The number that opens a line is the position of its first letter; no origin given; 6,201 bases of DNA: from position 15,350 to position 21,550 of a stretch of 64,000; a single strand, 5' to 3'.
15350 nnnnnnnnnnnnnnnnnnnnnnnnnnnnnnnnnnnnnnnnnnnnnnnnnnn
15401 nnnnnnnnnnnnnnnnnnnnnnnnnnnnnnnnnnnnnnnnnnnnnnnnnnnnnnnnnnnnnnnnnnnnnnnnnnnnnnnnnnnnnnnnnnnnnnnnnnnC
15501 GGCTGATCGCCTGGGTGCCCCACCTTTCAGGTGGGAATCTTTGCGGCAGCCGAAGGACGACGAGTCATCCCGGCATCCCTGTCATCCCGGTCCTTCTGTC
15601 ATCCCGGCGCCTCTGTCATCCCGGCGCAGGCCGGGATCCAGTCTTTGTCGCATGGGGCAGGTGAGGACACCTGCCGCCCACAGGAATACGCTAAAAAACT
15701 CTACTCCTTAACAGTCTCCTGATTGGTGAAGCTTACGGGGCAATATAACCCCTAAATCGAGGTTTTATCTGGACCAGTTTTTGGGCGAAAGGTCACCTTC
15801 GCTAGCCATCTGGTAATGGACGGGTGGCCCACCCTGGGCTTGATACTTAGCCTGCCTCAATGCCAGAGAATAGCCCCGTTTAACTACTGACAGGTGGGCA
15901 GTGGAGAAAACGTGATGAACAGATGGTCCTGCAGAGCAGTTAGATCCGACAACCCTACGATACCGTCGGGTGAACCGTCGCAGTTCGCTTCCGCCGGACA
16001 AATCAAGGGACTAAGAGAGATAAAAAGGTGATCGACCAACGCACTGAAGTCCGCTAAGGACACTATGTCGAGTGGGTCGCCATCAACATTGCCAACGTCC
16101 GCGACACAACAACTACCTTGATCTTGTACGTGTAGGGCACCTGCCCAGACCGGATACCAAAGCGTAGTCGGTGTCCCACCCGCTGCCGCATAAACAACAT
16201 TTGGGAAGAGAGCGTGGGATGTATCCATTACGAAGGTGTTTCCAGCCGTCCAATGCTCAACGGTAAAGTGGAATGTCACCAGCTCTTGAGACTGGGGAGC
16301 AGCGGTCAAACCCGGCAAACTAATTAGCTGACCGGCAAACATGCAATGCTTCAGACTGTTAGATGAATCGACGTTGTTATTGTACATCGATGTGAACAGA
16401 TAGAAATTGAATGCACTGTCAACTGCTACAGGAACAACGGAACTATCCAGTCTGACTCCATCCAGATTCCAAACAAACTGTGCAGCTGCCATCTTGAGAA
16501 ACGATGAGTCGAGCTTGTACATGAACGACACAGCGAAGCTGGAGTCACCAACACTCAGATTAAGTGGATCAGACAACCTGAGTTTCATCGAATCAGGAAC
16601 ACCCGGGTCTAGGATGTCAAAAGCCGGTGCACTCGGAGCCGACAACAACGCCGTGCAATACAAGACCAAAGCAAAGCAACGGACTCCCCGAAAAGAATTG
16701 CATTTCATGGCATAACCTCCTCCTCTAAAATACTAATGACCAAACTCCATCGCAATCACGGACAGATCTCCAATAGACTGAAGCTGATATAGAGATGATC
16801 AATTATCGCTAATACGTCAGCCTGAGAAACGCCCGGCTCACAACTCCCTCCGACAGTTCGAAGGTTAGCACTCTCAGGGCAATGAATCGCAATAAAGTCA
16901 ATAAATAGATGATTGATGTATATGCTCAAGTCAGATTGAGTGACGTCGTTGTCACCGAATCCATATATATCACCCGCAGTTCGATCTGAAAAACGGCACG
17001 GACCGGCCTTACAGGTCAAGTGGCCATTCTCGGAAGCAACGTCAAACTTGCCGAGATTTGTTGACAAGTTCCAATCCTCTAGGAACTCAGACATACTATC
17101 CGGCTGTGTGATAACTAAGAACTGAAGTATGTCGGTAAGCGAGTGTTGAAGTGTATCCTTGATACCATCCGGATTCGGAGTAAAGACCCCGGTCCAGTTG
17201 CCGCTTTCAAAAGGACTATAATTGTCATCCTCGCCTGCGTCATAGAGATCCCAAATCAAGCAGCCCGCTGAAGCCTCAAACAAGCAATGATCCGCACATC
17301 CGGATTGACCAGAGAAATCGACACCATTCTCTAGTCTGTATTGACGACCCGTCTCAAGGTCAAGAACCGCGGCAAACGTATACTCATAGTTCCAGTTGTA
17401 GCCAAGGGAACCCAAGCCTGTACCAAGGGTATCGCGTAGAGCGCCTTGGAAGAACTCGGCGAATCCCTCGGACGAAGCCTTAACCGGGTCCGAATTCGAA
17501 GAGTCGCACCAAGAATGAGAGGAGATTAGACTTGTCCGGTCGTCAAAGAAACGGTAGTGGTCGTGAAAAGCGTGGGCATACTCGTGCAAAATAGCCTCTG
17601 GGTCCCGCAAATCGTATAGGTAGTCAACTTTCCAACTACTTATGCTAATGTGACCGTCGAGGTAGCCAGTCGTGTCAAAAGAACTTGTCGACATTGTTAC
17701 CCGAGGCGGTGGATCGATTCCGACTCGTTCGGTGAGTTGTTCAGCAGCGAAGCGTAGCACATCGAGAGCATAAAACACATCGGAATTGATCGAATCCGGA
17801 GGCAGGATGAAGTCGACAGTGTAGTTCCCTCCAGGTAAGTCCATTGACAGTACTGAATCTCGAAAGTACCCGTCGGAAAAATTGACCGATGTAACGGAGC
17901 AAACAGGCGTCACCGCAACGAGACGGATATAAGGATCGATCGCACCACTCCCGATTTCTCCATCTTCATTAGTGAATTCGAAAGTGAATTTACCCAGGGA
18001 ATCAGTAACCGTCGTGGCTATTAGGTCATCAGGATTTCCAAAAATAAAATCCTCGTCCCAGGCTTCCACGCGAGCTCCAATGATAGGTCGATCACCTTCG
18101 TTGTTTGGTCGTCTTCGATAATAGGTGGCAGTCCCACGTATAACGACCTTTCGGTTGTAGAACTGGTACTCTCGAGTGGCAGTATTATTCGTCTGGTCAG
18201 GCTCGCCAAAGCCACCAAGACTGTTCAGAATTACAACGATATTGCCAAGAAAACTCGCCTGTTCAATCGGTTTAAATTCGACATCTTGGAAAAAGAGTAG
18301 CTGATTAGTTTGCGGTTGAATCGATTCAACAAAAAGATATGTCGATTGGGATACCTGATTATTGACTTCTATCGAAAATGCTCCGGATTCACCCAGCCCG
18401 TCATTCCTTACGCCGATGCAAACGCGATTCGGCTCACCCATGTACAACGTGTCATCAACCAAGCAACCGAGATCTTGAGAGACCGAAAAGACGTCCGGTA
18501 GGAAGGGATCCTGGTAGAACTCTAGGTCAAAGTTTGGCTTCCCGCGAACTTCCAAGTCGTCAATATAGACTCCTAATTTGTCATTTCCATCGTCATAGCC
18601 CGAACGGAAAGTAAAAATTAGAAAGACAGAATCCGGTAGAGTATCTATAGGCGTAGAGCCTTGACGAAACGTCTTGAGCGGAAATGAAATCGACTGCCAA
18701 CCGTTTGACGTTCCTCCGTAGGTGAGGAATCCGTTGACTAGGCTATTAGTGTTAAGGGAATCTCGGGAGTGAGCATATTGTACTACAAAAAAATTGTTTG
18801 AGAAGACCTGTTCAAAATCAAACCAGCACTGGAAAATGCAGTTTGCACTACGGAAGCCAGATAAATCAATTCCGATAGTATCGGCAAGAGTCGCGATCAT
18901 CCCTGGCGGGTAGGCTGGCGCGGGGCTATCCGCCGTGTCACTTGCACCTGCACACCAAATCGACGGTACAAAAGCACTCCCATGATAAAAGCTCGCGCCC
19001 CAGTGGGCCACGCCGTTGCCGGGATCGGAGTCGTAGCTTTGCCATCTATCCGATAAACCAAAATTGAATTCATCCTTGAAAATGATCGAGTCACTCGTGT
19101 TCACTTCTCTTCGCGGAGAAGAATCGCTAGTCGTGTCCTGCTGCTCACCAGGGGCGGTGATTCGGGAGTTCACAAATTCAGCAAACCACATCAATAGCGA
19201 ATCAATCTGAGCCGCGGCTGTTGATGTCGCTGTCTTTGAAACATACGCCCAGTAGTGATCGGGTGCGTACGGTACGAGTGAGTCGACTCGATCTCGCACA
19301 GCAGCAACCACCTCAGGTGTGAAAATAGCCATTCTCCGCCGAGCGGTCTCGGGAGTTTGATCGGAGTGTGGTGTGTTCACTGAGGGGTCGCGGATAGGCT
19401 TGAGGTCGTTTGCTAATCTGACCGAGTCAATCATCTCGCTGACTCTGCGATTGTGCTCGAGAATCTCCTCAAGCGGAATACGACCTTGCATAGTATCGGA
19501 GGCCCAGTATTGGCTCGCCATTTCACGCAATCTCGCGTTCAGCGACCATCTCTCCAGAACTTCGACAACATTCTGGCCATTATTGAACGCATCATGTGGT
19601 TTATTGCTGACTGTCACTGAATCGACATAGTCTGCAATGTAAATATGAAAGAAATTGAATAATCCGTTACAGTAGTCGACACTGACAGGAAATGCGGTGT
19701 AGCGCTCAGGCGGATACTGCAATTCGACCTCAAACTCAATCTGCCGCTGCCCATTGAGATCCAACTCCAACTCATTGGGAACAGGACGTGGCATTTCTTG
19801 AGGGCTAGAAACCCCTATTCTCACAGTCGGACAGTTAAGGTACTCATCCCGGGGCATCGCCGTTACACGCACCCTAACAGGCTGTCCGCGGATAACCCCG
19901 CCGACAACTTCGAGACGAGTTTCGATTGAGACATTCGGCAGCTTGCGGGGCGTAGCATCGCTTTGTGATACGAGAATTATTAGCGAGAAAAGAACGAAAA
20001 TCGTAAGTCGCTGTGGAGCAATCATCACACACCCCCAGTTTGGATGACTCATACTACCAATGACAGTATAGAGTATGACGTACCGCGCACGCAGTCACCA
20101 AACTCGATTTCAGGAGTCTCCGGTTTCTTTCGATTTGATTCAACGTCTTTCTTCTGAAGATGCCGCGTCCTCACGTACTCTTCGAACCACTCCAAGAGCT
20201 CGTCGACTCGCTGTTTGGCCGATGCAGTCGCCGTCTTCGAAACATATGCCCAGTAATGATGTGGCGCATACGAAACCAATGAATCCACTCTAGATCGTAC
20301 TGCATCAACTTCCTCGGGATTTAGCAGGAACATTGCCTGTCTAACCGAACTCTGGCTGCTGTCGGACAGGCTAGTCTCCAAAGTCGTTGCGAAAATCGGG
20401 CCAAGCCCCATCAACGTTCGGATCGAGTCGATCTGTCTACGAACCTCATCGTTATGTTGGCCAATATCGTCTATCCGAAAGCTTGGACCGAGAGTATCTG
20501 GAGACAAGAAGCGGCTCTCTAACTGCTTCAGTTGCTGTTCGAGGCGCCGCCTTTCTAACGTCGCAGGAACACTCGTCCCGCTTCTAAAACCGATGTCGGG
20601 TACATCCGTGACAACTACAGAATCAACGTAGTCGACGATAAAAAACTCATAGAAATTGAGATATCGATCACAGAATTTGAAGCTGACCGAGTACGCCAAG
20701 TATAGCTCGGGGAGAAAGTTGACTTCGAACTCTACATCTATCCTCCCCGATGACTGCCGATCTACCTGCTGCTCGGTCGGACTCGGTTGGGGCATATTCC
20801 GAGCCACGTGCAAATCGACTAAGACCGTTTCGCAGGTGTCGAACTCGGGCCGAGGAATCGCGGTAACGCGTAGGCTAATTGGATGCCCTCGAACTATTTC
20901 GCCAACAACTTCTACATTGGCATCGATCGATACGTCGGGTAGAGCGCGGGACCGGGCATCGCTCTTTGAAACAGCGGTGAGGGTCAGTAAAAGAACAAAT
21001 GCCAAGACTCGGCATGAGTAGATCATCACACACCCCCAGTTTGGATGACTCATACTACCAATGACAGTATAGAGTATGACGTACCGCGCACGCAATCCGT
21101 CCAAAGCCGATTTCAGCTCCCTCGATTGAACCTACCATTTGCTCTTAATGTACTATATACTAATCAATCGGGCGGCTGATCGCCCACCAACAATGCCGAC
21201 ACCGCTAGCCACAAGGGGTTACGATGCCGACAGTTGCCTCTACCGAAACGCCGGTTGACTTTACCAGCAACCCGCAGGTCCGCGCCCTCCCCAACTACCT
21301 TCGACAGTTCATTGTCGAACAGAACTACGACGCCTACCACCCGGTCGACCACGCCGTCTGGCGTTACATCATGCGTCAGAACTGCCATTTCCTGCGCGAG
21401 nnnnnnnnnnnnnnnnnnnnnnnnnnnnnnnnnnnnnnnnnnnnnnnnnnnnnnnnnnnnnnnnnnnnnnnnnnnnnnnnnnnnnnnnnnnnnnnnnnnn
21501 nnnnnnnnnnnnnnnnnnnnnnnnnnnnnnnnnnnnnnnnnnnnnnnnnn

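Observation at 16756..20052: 1098-aa secreted HExxH metalloprotease with unrecognised architecture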

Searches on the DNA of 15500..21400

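Call 88: search_rna_families(source=window, start=15500, end=21400, threshold=evalue, max_evalue=1)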
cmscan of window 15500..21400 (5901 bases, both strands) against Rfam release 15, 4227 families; matches with E-value up to 1: 2.
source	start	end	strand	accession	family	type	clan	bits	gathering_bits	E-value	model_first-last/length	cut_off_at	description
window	16959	17017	-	RF01533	TB10Cs4H3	Gene; snRNA; snoRNA; HACA-box;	-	23.8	45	0.22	1-67/67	no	Trypanosomatid snoRNA TB10Cs4H3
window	20707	20750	-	RF03310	mir-1544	Gene; miRNA;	-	22.4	46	0.39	5-53/59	no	mir-1544 microRNA precursor family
